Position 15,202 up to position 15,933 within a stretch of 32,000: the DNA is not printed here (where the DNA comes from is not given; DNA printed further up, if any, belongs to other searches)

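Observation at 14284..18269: Four-gene NLR-type operon in which a duplicated DUF29-like protein sits between a Bell-like effector and an NB-ARC/TPR STAND NTPase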

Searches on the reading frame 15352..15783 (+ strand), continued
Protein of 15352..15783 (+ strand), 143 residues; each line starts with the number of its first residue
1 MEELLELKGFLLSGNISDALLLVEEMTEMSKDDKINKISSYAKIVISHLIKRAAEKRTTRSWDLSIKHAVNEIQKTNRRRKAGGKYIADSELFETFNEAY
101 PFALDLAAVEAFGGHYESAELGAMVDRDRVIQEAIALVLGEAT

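Call 32: search_protein_families(library=pfam, alignment_id=A4, max_evalue=0.001)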
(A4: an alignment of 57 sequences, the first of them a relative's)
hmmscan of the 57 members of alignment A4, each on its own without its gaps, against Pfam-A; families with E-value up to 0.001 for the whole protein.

A. member 1, L007:2762-3247:+ (161 aa): 0 families

B. families by the number of members that match (of 57 scanned): 59 families (the first 25 are shown)
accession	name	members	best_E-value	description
PF14714.11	KH_dom-like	5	6.2e-33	KH-domain-like of EngA bacterial GTPase enzymes, C-terminal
PF00005.33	ABC_tran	5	1.6e-31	ABC transporter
PF00009.33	GTP_EFTU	5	1.5e-26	Elongation factor Tu GTP binding domain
PF01926.29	MMR_HSR1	4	1.5e-57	50S ribosome-binding GTPase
PF02421.24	FeoB_N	4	4.2e-22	Ferrous iron transport protein B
PF00350.29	Dynamin_N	4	1.9e-12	Dynamin family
PF03193.22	RsgA_GTPase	4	1.4e-08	RsgA GTPase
PF04548.22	AIG1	4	3.4e-08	AIG1 family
PF08477.19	Roc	4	1.3e-07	Ras of Complex, Roc, domain of DAPkinase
PF00071.28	Ras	4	3.6e-07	Ras family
PF05621.17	TniB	4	2.9e-05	Bacterial TniB protein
PF13401.12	AAA_22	4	0.00028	AAA domain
PF05685.18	Uma2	2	2.4e-48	Putative restriction endonuclease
PF00587.30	tRNA-synt_2b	2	8.3e-43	tRNA synthetase class II core domain (G, H, P, S and T)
PF01568.27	Molydop_binding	2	5.4e-37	Molydopterin dinucleotide binding domain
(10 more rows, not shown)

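Call 48: search_protein_families(library=padloc, proteins=[window:15352-15783:+], max_evalue=0.1)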
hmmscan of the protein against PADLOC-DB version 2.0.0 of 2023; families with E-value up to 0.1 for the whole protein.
window:15352-15783:+ (143 aa): 0 families

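Call 49: predict_structure(alignment_id=A2)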
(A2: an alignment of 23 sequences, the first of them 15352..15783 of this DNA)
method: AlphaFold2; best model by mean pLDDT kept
length: 143 residues; sequences in the alignment: 23
mean_pLDDT: 90.1   pTM: 0.75
mean pLDDT of the five models: 90.1, 88.6, 87.9, 87.4, 87.0
residues with pLDDT >= 90: 97; 70-90: 40; 50-70: 4; < 50: 2
segments of 3 or more residues with pLDDT < 50: none
pLDDT, mean of each block of 10 residues (from residue 1): 85 89 76 91 98 94 96 88 80 96 96 92 96 94 56
secondary structure, 60 per line:
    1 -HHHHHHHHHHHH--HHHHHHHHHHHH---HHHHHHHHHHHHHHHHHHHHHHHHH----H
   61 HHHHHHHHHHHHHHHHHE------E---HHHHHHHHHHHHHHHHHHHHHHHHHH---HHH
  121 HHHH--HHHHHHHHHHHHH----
elements in order: H2-13 H16-27 H31-55 H60-77 H89-114 H118-124 H127-139

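Call 51: search_solved_structures(query=A2, max_evalue=10, show_alignments=2)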
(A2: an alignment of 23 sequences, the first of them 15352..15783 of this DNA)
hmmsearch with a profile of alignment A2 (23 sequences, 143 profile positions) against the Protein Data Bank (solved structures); distinct sequences matched with E-value up to 10: 20.
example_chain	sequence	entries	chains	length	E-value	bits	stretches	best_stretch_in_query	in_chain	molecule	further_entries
5i9g_C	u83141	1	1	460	5.7e-05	26.5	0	11-30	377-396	pentatricopeptide repeat protein dPPR-U8C2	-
5i9h_A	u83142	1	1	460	8.3e-05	26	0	11-30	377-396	pentatricopeptide repeat protein dPPR-U8G2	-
5i9f_A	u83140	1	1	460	8.3e-05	26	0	11-30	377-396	pentatricopeptide repeat protein dPPR-U10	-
5i9d_A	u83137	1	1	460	0.00035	24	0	11-30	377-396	pentatricopeptide repeat protein dPPR-U8A2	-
7mrw_B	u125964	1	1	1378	0.029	17.8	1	22-100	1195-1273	High molecular weight rhoptry protein 2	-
7kiy_B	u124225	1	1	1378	0.029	17.8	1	22-100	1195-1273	High molecular weight rhoptry protein-2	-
6een_D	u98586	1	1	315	0.033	17.6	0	12-28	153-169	Designer Pentatricopeptide Protein dPPR10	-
6een_A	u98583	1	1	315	0.078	16.4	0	12-29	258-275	Designer Pentatricopeptide Protein dPPR10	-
6een_B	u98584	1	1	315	0.096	16.1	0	12-29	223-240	Designer Pentatricopeptide Protein dPPR10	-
4j87_A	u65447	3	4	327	0.12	15.7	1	48-79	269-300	coatomer subunit alpha | coatomer alpha subunit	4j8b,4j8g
8evl_A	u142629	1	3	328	0.27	14.6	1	48-79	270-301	Putative coatomer subunit alpha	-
8enz_A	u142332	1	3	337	0.29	14.5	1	48-79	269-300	Putative coatomer subunit alpha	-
8eny_A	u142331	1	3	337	0.29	14.5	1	48-79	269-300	Putative coatomer subunit alpha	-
7s23_A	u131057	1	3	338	0.29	14.5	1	48-79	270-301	Coatomer subunit alpha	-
7s16_A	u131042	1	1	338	0.29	14.5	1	48-79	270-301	Coatomer subunit alpha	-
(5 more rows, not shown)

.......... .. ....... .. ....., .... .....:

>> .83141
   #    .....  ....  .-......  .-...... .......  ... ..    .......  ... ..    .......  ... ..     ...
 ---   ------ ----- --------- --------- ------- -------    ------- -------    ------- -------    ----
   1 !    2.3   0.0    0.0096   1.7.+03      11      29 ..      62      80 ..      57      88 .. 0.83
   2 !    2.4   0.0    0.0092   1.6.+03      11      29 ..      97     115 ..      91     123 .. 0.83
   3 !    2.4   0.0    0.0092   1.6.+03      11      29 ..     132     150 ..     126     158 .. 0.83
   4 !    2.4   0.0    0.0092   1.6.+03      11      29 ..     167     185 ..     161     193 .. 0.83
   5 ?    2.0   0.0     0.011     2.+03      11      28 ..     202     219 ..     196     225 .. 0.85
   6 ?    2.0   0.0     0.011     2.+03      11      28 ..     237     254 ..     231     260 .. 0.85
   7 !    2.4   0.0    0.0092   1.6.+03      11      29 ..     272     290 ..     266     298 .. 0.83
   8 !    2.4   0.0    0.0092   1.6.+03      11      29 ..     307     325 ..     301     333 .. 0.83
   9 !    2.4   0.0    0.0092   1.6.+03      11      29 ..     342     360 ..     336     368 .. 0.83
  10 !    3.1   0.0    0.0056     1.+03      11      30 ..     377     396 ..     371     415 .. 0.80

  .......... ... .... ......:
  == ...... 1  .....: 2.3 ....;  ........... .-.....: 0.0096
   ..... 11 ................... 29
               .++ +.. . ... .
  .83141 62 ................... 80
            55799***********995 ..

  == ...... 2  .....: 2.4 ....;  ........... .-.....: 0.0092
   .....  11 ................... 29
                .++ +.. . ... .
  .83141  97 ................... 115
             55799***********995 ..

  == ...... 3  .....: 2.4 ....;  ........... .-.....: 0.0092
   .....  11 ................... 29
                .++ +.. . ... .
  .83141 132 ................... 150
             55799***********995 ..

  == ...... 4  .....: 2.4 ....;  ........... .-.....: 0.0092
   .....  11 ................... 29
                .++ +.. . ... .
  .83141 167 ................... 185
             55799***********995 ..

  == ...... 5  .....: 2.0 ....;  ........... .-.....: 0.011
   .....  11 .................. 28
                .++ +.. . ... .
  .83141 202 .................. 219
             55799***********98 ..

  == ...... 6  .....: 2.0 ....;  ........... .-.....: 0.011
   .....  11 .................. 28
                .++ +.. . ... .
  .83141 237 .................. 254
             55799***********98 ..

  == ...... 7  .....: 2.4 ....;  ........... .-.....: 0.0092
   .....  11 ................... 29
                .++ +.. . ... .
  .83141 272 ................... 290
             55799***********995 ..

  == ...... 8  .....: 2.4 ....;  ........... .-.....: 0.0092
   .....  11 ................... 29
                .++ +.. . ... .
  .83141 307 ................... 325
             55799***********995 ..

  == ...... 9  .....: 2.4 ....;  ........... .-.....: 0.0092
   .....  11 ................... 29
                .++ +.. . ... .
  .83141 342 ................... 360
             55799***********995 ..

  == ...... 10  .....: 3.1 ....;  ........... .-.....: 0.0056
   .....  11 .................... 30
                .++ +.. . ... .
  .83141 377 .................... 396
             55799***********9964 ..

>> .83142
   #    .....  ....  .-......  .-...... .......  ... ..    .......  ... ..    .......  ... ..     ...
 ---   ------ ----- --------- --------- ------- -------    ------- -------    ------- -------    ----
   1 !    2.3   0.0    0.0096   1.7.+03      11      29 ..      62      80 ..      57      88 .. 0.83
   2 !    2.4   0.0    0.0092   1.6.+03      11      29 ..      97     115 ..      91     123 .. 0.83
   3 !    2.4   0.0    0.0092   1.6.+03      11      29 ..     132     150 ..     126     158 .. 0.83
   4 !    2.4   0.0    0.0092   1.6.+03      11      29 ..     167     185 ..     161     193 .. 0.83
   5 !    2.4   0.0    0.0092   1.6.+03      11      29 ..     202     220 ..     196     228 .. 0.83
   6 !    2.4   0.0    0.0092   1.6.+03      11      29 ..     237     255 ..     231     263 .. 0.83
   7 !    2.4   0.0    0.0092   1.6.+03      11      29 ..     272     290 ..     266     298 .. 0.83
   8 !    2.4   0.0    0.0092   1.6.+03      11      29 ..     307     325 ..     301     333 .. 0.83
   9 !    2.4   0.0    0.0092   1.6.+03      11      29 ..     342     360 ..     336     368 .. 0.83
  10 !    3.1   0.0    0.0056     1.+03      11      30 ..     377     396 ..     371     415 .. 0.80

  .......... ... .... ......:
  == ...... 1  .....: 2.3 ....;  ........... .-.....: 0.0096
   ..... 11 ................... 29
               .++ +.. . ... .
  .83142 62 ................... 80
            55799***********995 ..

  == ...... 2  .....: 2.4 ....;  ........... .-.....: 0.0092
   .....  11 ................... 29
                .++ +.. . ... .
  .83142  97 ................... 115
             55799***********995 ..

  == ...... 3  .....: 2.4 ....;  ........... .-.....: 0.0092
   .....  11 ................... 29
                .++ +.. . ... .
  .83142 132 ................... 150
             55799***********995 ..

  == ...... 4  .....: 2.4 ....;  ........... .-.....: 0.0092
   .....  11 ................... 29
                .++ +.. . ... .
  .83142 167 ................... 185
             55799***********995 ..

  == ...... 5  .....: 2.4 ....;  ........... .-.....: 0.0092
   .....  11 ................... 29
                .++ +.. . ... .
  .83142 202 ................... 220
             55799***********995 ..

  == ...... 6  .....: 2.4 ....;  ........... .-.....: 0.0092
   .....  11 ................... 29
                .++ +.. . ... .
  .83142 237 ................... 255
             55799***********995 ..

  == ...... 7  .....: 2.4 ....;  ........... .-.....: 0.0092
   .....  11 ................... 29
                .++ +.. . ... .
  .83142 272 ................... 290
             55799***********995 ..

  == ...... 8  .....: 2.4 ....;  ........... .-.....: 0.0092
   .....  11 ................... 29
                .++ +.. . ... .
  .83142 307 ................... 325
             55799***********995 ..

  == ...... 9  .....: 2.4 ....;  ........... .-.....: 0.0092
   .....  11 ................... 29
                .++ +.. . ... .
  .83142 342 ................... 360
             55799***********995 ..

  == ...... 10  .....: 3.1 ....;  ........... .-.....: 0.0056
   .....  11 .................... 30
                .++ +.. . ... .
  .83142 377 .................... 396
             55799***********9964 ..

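Call 52: fold_search(model_id=the predicted structure, library=pdb)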
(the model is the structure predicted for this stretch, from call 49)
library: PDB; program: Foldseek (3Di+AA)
matches with E <= 10: 262; with E <= 0.001: 0
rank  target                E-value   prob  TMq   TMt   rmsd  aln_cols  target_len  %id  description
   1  7wej_B                5.8e-01  0.15  0.20  0.13  16.9       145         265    9  Crystal structure of the mouse Wdr47 NTD. (released 2022-11-30)
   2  8gz3_A                6.7e-01  0.16  0.23  0.24  10.9       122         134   17  Structure of human phagocyte NADPH oxidase in the resting state (released 2022-12-21)
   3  4ags_A                8.7e-01  0.41  0.32  0.12  10.5       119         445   17  Leishmania TDR1 - a unique trimeric glutathione transferase (released 2012-07-04)
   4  5jre_B                8.7e-01  0.14  0.22  0.18  12.1       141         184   16  Crystal structure of NeC3PO in complex with ssDNA. (released 2016-09-28)
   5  7xsj_B                1.1e+00  0.47  0.31  0.20  17.2       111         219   13  The structure of the Mint1/Munc18-1/syntaxin-1 complex (released 2022-11-16)
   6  4ags_C                1.2e+00  0.33  0.32  0.12  10.2       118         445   18  Leishmania TDR1 - a unique trimeric glutathione transferase (released 2012-07-04)
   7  3c98_B                1.4e+00  0.08  0.19  0.13  18.1       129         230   10  Revised structure of the munc18a-syntaxin1 complex (released 2008-03-25)
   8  4iar                  1.4e+00  0.20  0.30  0.13  11.9       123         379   15  Crystal structure of the chimeric protein of 5-HT1B-BRIL in complex with ergotamine (PSI Community Target) (released 2013-03-13)
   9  7zbh_A                1.5e+00  0.09  0.24  0.12  19.7       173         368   12  ATP-dependent zinc metalloprotease FtsH (BB0789) from Borrelia burgdorferi (released 2023-04-05)
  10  6iuh_B                1.6e+00  0.18  0.30  0.35  11.6       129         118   16  Crystal structure of GIT1 PBD domain in complex with Liprin-alpha2 (released 2019-02-20)
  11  7zbh_K                1.6e+00  0.10  0.25  0.13  20.0       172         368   13  ATP-dependent zinc metalloprotease FtsH (BB0789) from Borrelia burgdorferi (released 2023-04-05)
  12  7zbh_I                1.7e+00  0.08  0.22  0.11  19.3       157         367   13  ATP-dependent zinc metalloprotease FtsH (BB0789) from Borrelia burgdorferi (released 2023-04-05)
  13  5ydp_C                1.8e+00  0.25  0.35  0.30   6.2       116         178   11  Crystal Structure of TetR Family Repressor AlkX from Dietzia sp. Strain DQ12-45-1b Implicated in Biodegradation of n-A (released 2017-10-04)
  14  4k0d_B                1.8e+00  0.15  0.26  0.25   9.6       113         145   15  Periplasmic sensor domain of sensor histidine kinase, Adeh_2942 (released 2013-06-12)
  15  1ez3_B                1.8e+00  0.08  0.18  0.20  17.0       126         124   11  CRYSTAL STRUCTURE OF THE NEURONAL T-SNARE SYNTAXIN-1A (released 2000-06-07)
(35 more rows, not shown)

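Call 53: search_protein_families(library=phrogs, proteins=[window:15352-15783:+], max_evalue=0.1)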
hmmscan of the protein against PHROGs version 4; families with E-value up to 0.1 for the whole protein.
window:15352-15783:+ (143 aa): 2 families
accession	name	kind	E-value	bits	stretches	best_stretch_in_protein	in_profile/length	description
phrog_28506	-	unknown function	0.07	14.1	1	21-73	6-55/88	-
phrog_11797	-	unknown function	0.081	14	0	10-112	19-124/143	-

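Call 66: search_protein_families(library=pfam, alignment_id=A6, max_evalue=0.001)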
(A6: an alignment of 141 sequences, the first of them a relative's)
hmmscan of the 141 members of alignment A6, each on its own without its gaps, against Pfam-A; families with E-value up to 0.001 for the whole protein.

A. member 1, L012:6407-7606:- (400 aa): 3 families
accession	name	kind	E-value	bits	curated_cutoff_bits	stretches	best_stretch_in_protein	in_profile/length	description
PF00152.25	tRNA-synt_2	-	9.8e-78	261.7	25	1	152-331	1-185/308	tRNA synthetases class II (D, K and N)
PF01336.31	tRNA_anti-codon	-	6.1e-17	61.8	27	1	47-132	1-75/75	OB-fold nucleic acid binding domain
PF02938.19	GAD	-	3.2e-10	40.6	23.4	1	344-398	1-52/95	GAD domain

B. families by the number of members that match (of 141 scanned): 199 families (the first 25 are shown)
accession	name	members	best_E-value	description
PF05685.18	Uma2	9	2.4e-48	Putative restriction endonuclease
PF00004.35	AAA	9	4.2e-28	ATPase family associated with various cellular activities (AAA)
PF13191.12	AAA_16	9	1.5e-09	AAA ATPase domain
PF13401.12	AAA_22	9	7.6e-08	AAA domain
PF00005.33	ABC_tran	7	2.2e-54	ABC transporter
PF10047.15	DUF2281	7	1.2e-10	Protein of unknown function (DUF2281)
PF13555.12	AAA_29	6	5.6e-08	P-loop containing region of AAA domain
PF01926.29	MMR_HSR1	5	9.4e-58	50S ribosome-binding GTPase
PF14714.11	KH_dom-like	5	6.2e-33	KH-domain-like of EngA bacterial GTPase enzymes, C-terminal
PF00009.33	GTP_EFTU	5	4.3e-27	Elongation factor Tu GTP binding domain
PF00350.29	Dynamin_N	5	1.1e-12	Dynamin family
PF03193.22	RsgA_GTPase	5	7.1e-09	RsgA GTPase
PF01637.24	ATPase_2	5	3.4e-08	ATPase domain predominantly from Archaea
PF05621.17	TniB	5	2.3e-06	Bacterial TniB protein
PF13173.12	AAA_14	5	0.00018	AAA domain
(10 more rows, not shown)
